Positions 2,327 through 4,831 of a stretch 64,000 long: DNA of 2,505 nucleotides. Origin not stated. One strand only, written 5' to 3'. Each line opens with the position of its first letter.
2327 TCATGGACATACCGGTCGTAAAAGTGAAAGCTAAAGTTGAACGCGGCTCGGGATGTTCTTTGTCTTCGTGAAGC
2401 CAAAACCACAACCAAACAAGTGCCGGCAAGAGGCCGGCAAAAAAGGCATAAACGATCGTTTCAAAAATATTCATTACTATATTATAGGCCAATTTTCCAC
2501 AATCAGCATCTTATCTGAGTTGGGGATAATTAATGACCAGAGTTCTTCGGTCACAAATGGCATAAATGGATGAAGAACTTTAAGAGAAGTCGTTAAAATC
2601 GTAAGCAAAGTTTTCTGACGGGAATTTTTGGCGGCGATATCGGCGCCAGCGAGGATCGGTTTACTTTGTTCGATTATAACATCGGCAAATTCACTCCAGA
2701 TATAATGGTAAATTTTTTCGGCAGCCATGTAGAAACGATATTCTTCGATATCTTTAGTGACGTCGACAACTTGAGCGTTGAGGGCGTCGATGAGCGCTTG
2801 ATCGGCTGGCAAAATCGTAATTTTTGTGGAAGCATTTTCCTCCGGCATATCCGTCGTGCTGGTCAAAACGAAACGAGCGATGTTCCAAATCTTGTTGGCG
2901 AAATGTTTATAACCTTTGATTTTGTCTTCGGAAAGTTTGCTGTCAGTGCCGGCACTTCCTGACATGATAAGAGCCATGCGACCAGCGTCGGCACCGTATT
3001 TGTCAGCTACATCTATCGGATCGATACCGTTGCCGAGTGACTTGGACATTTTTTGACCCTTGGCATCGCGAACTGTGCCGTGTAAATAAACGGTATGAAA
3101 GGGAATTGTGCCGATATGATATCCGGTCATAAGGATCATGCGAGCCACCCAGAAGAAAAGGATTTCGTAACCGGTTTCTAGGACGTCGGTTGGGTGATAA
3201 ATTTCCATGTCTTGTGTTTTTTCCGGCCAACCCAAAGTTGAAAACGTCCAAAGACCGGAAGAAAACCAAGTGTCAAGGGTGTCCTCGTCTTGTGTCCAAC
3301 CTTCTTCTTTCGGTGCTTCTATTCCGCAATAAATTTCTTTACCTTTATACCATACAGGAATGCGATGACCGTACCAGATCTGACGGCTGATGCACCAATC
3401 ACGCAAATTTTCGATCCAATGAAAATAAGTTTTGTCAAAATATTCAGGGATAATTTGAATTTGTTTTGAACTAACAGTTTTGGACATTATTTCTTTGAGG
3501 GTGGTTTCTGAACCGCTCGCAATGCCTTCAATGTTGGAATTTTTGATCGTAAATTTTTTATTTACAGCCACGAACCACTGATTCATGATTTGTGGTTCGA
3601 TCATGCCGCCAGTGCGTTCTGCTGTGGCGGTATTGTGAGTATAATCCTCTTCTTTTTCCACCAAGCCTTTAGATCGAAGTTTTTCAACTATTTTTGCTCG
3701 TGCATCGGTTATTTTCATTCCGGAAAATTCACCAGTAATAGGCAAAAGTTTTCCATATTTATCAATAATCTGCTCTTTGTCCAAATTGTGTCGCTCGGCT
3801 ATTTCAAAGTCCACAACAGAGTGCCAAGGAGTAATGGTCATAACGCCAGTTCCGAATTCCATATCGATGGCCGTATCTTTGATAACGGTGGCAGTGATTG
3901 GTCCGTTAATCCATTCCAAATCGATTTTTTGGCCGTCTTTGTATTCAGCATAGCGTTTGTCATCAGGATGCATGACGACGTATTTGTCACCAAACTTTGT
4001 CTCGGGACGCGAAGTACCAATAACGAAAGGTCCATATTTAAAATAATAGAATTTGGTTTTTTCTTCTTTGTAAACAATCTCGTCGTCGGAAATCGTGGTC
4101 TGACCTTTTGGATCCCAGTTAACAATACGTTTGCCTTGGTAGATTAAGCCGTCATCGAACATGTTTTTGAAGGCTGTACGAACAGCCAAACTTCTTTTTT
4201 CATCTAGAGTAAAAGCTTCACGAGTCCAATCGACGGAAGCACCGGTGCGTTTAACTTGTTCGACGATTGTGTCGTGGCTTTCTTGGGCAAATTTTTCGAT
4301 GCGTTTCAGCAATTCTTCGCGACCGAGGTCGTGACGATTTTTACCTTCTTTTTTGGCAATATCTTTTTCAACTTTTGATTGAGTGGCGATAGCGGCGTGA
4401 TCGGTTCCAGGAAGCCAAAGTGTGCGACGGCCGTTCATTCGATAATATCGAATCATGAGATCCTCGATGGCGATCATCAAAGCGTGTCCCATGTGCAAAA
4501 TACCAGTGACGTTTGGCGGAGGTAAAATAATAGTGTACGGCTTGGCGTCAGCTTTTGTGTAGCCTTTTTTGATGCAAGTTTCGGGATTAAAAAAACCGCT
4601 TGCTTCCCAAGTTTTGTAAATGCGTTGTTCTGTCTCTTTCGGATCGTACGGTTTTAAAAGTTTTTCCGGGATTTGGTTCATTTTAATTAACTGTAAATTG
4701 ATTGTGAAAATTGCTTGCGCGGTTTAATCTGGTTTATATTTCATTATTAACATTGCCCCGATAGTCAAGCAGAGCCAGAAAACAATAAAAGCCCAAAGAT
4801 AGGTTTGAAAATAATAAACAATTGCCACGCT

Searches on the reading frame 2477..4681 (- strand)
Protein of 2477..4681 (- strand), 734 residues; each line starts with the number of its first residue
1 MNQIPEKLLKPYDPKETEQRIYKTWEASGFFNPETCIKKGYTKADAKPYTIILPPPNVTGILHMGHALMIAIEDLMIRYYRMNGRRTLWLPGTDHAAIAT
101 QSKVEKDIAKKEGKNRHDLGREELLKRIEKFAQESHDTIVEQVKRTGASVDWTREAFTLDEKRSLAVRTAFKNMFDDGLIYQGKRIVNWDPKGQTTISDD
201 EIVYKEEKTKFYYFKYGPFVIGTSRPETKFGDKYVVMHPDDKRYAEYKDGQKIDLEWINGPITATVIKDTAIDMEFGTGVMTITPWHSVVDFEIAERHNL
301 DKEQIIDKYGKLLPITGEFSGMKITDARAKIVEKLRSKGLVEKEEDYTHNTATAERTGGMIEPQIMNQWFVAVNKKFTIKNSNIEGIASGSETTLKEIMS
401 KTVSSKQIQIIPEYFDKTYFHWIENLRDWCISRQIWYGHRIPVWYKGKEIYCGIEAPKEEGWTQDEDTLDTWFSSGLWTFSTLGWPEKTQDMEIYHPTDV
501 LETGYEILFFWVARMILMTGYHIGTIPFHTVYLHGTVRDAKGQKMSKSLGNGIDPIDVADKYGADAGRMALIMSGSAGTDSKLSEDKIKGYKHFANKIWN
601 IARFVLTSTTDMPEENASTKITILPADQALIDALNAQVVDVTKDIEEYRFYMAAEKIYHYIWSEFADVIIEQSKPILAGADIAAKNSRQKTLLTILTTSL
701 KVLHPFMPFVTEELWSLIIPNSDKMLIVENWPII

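Call 52: search_protein_families(library=pfam, proteins=[window:2477-4681:-], max_evalue=0.00001)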
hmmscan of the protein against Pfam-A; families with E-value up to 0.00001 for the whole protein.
window:2477-4681:- (734 aa): 3 families
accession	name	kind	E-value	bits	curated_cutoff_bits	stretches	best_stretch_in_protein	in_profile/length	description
PF00133.28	tRNA-synt_1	-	1e-126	423.5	22.7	2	21-452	2-256/414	tRNA synthetases class I (I, L, M and V)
PF08264.19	Anticodon_1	-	3.1e-25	89.2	25.1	1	627-732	1-105/148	Anticodon-binding domain of tRNA ligase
PF09334.17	tRNA-synt_1g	-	3.1e-18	66.2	20.1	2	409-589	205-372/391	tRNA synthetases class I (M)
